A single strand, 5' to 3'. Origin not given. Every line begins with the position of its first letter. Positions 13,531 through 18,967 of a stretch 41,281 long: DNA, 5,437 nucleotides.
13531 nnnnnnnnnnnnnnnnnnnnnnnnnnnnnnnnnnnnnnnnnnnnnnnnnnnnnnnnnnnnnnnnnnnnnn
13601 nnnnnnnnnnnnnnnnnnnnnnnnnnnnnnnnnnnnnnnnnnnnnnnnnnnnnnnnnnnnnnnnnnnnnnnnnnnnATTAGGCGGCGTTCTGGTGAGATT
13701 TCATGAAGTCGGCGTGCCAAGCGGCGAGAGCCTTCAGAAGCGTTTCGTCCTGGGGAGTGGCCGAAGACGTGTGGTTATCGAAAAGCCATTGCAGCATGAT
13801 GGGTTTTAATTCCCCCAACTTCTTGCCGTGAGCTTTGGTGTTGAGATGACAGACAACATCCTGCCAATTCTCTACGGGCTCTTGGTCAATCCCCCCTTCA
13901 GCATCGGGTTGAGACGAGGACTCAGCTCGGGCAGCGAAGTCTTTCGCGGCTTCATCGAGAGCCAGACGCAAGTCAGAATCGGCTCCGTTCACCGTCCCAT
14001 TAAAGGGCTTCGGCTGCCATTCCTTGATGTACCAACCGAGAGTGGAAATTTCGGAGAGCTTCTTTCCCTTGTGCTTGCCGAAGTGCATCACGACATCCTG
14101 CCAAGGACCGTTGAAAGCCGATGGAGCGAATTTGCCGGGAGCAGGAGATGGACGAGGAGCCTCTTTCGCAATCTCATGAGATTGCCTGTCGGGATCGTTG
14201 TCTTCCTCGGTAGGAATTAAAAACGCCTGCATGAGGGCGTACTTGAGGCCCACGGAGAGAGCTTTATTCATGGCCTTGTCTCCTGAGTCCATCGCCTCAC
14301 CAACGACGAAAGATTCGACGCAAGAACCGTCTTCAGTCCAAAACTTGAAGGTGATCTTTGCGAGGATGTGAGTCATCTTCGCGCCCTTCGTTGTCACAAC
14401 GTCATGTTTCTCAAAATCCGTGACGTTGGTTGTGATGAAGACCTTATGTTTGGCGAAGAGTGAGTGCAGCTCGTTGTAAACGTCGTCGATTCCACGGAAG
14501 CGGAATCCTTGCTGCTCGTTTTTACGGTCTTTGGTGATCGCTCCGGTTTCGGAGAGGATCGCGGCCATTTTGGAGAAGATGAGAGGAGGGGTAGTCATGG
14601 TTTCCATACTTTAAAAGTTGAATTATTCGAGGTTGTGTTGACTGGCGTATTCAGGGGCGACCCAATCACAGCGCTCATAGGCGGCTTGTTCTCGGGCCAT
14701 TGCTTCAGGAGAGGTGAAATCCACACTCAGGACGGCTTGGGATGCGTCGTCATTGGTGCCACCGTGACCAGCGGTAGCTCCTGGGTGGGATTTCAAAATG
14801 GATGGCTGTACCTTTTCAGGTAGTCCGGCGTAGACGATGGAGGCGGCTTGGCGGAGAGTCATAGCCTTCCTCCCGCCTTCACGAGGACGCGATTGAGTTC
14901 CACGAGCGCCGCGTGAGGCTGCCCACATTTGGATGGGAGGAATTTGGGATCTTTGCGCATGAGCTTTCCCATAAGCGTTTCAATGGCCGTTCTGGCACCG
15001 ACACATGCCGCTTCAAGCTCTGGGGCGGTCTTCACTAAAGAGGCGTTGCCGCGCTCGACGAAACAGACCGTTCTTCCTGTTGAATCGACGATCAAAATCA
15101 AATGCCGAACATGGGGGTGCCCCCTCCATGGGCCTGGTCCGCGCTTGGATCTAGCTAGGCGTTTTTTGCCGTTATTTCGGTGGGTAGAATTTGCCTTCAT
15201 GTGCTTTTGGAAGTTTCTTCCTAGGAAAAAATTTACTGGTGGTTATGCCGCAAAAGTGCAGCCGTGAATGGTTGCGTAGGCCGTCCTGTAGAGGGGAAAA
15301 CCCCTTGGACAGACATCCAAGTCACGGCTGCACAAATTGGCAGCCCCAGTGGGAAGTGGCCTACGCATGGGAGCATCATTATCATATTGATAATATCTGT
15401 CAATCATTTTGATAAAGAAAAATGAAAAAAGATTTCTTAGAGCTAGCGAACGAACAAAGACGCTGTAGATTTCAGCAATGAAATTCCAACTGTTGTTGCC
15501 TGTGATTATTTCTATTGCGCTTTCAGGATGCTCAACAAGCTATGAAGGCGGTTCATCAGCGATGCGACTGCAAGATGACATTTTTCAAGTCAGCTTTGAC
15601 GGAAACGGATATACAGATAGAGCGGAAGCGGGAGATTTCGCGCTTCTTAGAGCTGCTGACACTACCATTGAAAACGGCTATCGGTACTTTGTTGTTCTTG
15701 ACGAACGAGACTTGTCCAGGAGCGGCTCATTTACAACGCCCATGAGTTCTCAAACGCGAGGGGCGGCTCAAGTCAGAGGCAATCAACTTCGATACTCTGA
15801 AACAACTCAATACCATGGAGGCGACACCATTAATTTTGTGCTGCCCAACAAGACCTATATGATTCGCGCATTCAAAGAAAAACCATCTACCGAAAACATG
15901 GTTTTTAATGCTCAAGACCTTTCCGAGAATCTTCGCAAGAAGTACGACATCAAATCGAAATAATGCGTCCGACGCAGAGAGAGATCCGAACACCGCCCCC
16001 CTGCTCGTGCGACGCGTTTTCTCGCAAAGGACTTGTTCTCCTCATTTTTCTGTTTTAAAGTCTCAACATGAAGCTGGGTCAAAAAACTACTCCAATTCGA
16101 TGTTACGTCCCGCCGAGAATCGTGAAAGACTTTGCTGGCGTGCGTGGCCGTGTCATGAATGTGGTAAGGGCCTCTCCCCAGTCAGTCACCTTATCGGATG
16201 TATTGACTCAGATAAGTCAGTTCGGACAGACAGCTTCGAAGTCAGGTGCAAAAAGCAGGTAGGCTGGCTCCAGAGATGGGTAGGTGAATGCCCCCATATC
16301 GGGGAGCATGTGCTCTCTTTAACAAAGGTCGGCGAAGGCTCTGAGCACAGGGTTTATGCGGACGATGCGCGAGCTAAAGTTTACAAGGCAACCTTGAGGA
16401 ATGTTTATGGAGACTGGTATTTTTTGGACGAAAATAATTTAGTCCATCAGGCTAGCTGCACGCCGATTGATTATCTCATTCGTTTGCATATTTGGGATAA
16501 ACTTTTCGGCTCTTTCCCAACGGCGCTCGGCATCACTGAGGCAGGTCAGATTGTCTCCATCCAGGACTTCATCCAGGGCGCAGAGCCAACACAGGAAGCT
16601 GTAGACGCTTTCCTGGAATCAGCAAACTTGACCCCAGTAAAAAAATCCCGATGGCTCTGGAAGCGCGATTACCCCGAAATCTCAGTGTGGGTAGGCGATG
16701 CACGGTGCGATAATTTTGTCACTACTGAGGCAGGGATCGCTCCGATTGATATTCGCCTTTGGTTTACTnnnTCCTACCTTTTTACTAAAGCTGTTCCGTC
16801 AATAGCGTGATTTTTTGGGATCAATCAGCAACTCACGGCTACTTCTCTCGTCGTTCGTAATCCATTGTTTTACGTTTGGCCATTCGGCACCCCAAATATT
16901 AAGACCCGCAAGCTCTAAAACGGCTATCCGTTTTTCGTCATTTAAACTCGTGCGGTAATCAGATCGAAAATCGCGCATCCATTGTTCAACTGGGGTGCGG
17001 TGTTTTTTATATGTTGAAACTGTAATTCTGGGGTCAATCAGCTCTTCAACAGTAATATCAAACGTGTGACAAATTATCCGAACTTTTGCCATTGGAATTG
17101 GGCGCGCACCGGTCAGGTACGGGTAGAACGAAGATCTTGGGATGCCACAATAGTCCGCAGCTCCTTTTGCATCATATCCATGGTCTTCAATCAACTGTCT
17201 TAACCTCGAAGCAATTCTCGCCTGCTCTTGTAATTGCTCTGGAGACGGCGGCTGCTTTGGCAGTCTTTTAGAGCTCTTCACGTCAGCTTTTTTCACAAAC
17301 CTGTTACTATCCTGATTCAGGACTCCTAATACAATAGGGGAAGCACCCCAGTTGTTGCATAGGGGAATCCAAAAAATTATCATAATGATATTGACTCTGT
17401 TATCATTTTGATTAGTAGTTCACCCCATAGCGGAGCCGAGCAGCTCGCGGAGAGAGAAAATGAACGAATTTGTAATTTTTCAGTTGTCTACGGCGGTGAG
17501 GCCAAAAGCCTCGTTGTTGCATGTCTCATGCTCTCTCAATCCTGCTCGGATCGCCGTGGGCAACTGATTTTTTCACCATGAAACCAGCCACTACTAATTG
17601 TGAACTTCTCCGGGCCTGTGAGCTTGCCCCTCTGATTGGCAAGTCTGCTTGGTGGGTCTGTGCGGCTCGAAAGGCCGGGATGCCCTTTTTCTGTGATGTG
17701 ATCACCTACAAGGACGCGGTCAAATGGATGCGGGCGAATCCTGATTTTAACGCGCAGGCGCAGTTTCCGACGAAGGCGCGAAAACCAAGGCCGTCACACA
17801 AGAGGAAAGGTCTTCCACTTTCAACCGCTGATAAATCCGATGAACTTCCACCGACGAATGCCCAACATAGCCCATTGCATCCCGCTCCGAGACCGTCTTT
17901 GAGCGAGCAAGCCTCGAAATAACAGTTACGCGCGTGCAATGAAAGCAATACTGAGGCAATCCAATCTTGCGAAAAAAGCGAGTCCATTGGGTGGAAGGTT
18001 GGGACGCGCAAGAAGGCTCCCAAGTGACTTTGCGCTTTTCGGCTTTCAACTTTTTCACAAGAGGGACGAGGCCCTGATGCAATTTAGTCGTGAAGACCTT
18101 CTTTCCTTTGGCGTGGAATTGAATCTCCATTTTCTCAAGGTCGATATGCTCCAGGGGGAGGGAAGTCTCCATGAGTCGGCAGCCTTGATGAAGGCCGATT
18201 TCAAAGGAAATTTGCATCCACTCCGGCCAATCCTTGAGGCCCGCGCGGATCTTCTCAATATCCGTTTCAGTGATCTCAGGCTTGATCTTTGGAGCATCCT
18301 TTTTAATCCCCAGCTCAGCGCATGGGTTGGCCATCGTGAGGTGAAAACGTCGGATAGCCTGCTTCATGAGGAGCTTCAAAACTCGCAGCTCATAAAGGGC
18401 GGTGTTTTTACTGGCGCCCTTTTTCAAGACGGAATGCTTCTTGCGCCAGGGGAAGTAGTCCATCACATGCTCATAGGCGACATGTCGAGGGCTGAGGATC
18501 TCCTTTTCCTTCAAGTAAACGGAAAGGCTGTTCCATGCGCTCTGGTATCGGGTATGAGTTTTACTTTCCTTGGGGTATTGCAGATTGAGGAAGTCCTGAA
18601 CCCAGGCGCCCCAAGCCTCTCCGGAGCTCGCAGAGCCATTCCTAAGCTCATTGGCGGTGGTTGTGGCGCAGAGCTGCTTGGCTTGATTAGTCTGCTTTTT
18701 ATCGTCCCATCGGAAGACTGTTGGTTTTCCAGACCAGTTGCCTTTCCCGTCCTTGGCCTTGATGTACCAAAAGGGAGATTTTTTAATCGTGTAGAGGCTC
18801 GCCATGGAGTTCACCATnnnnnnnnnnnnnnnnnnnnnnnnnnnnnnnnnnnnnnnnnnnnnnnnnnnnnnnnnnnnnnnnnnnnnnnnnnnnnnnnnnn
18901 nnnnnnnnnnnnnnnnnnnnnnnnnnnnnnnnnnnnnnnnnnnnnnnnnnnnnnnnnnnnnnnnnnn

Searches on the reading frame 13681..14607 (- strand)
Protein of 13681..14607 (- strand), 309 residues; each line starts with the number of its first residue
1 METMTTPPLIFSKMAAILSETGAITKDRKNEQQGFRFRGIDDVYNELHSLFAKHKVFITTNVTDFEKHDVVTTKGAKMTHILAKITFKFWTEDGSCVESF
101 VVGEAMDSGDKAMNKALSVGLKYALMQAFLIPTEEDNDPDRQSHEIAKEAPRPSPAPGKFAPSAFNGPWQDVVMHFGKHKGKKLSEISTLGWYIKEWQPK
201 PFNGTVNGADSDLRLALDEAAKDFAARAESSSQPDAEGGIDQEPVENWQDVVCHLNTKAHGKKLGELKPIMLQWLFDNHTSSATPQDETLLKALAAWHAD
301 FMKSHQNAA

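Call 89: search_protein_families(library=pfam, proteins=[window:13681-14607:-], max_evalue=0.001)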
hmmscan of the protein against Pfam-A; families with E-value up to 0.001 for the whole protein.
window:13681-14607:- (309 aa): 1 family
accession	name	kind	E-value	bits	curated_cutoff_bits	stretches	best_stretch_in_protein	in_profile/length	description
PF04404.17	ERF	-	3.7e-20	72.9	25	1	12-154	3-141/153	ERF superfamily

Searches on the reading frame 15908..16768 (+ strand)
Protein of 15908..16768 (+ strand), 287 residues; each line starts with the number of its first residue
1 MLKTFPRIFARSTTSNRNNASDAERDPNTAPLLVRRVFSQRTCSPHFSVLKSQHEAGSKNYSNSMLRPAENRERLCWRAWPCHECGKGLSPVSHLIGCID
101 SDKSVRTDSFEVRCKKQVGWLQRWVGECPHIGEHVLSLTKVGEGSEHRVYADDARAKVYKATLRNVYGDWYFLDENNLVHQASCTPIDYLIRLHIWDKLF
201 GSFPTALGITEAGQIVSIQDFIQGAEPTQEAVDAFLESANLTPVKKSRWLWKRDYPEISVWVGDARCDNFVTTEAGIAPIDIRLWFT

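Call 22: search_protein_families(library=pfam, proteins=[window:15908-16768:+], max_evalue=0.01)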
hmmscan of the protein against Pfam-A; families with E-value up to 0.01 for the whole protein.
window:15908-16768:+ (287 aa): 1 family
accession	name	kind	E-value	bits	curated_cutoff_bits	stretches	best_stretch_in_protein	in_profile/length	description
PF18762.7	Kinase-PolyVal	-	7.2e-06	26.5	27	1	135-273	23-145/160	Serine/Threonine/Tyrosine Kinase found in polyvalent proteins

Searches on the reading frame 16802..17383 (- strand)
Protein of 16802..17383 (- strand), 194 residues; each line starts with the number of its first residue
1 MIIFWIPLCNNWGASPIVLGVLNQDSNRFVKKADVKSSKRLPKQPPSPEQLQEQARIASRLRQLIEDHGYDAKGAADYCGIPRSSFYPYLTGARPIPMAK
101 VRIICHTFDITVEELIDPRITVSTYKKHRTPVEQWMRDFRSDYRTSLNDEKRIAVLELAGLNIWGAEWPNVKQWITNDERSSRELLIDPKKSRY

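Call 22: search_protein_families(library=pfam, proteins=[window:16802-17383:-], max_evalue=0.01)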
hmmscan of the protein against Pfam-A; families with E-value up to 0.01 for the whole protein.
window:16802-17383:- (194 aa): 1 family
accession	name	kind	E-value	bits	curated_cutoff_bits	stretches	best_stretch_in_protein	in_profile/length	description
PF13560.12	HTH_31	-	0.0002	22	27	1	57-114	2-60/64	Helix-turn-helix domain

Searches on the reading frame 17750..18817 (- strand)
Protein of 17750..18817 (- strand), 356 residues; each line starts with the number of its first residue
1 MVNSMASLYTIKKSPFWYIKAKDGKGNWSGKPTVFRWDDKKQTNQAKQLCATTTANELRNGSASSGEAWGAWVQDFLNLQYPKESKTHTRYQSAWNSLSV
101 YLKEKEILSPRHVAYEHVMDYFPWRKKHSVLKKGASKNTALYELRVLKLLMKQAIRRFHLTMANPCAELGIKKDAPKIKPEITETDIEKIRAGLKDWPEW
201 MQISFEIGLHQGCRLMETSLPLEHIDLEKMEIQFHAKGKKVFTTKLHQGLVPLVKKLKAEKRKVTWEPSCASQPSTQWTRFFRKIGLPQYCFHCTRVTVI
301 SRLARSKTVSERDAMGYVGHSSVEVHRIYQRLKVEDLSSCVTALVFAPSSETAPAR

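Call 22: search_protein_families(library=pfam, proteins=[window:17750-18817:-], max_evalue=0.01)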
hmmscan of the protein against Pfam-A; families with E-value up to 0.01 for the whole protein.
window:17750-18817:- (356 aa): 2 families
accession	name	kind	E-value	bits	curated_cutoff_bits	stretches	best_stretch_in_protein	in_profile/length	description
PF00589.27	Phage_integrase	-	8.2e-06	26.1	27.1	1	182-333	3-169/172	Phage integrase family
PF13102.12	Phage_int_SAM_5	-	3.4e-05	24.6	22.3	1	78-160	11-88/98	Phage integrase SAM-like domain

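Call 23: search_protein_families(library=phrogs, proteins=[window:17750-18817:-], max_evalue=0.001)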
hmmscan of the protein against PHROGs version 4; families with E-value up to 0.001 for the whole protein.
window:17750-18817:- (356 aa): 2 families
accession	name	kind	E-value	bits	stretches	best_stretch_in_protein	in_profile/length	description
phrog_1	-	integration and excision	1.4e-28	101.6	1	19-336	116-439/611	integrase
phrog_216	-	integration and excision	5.3e-14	53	1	148-346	22-238/301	integrase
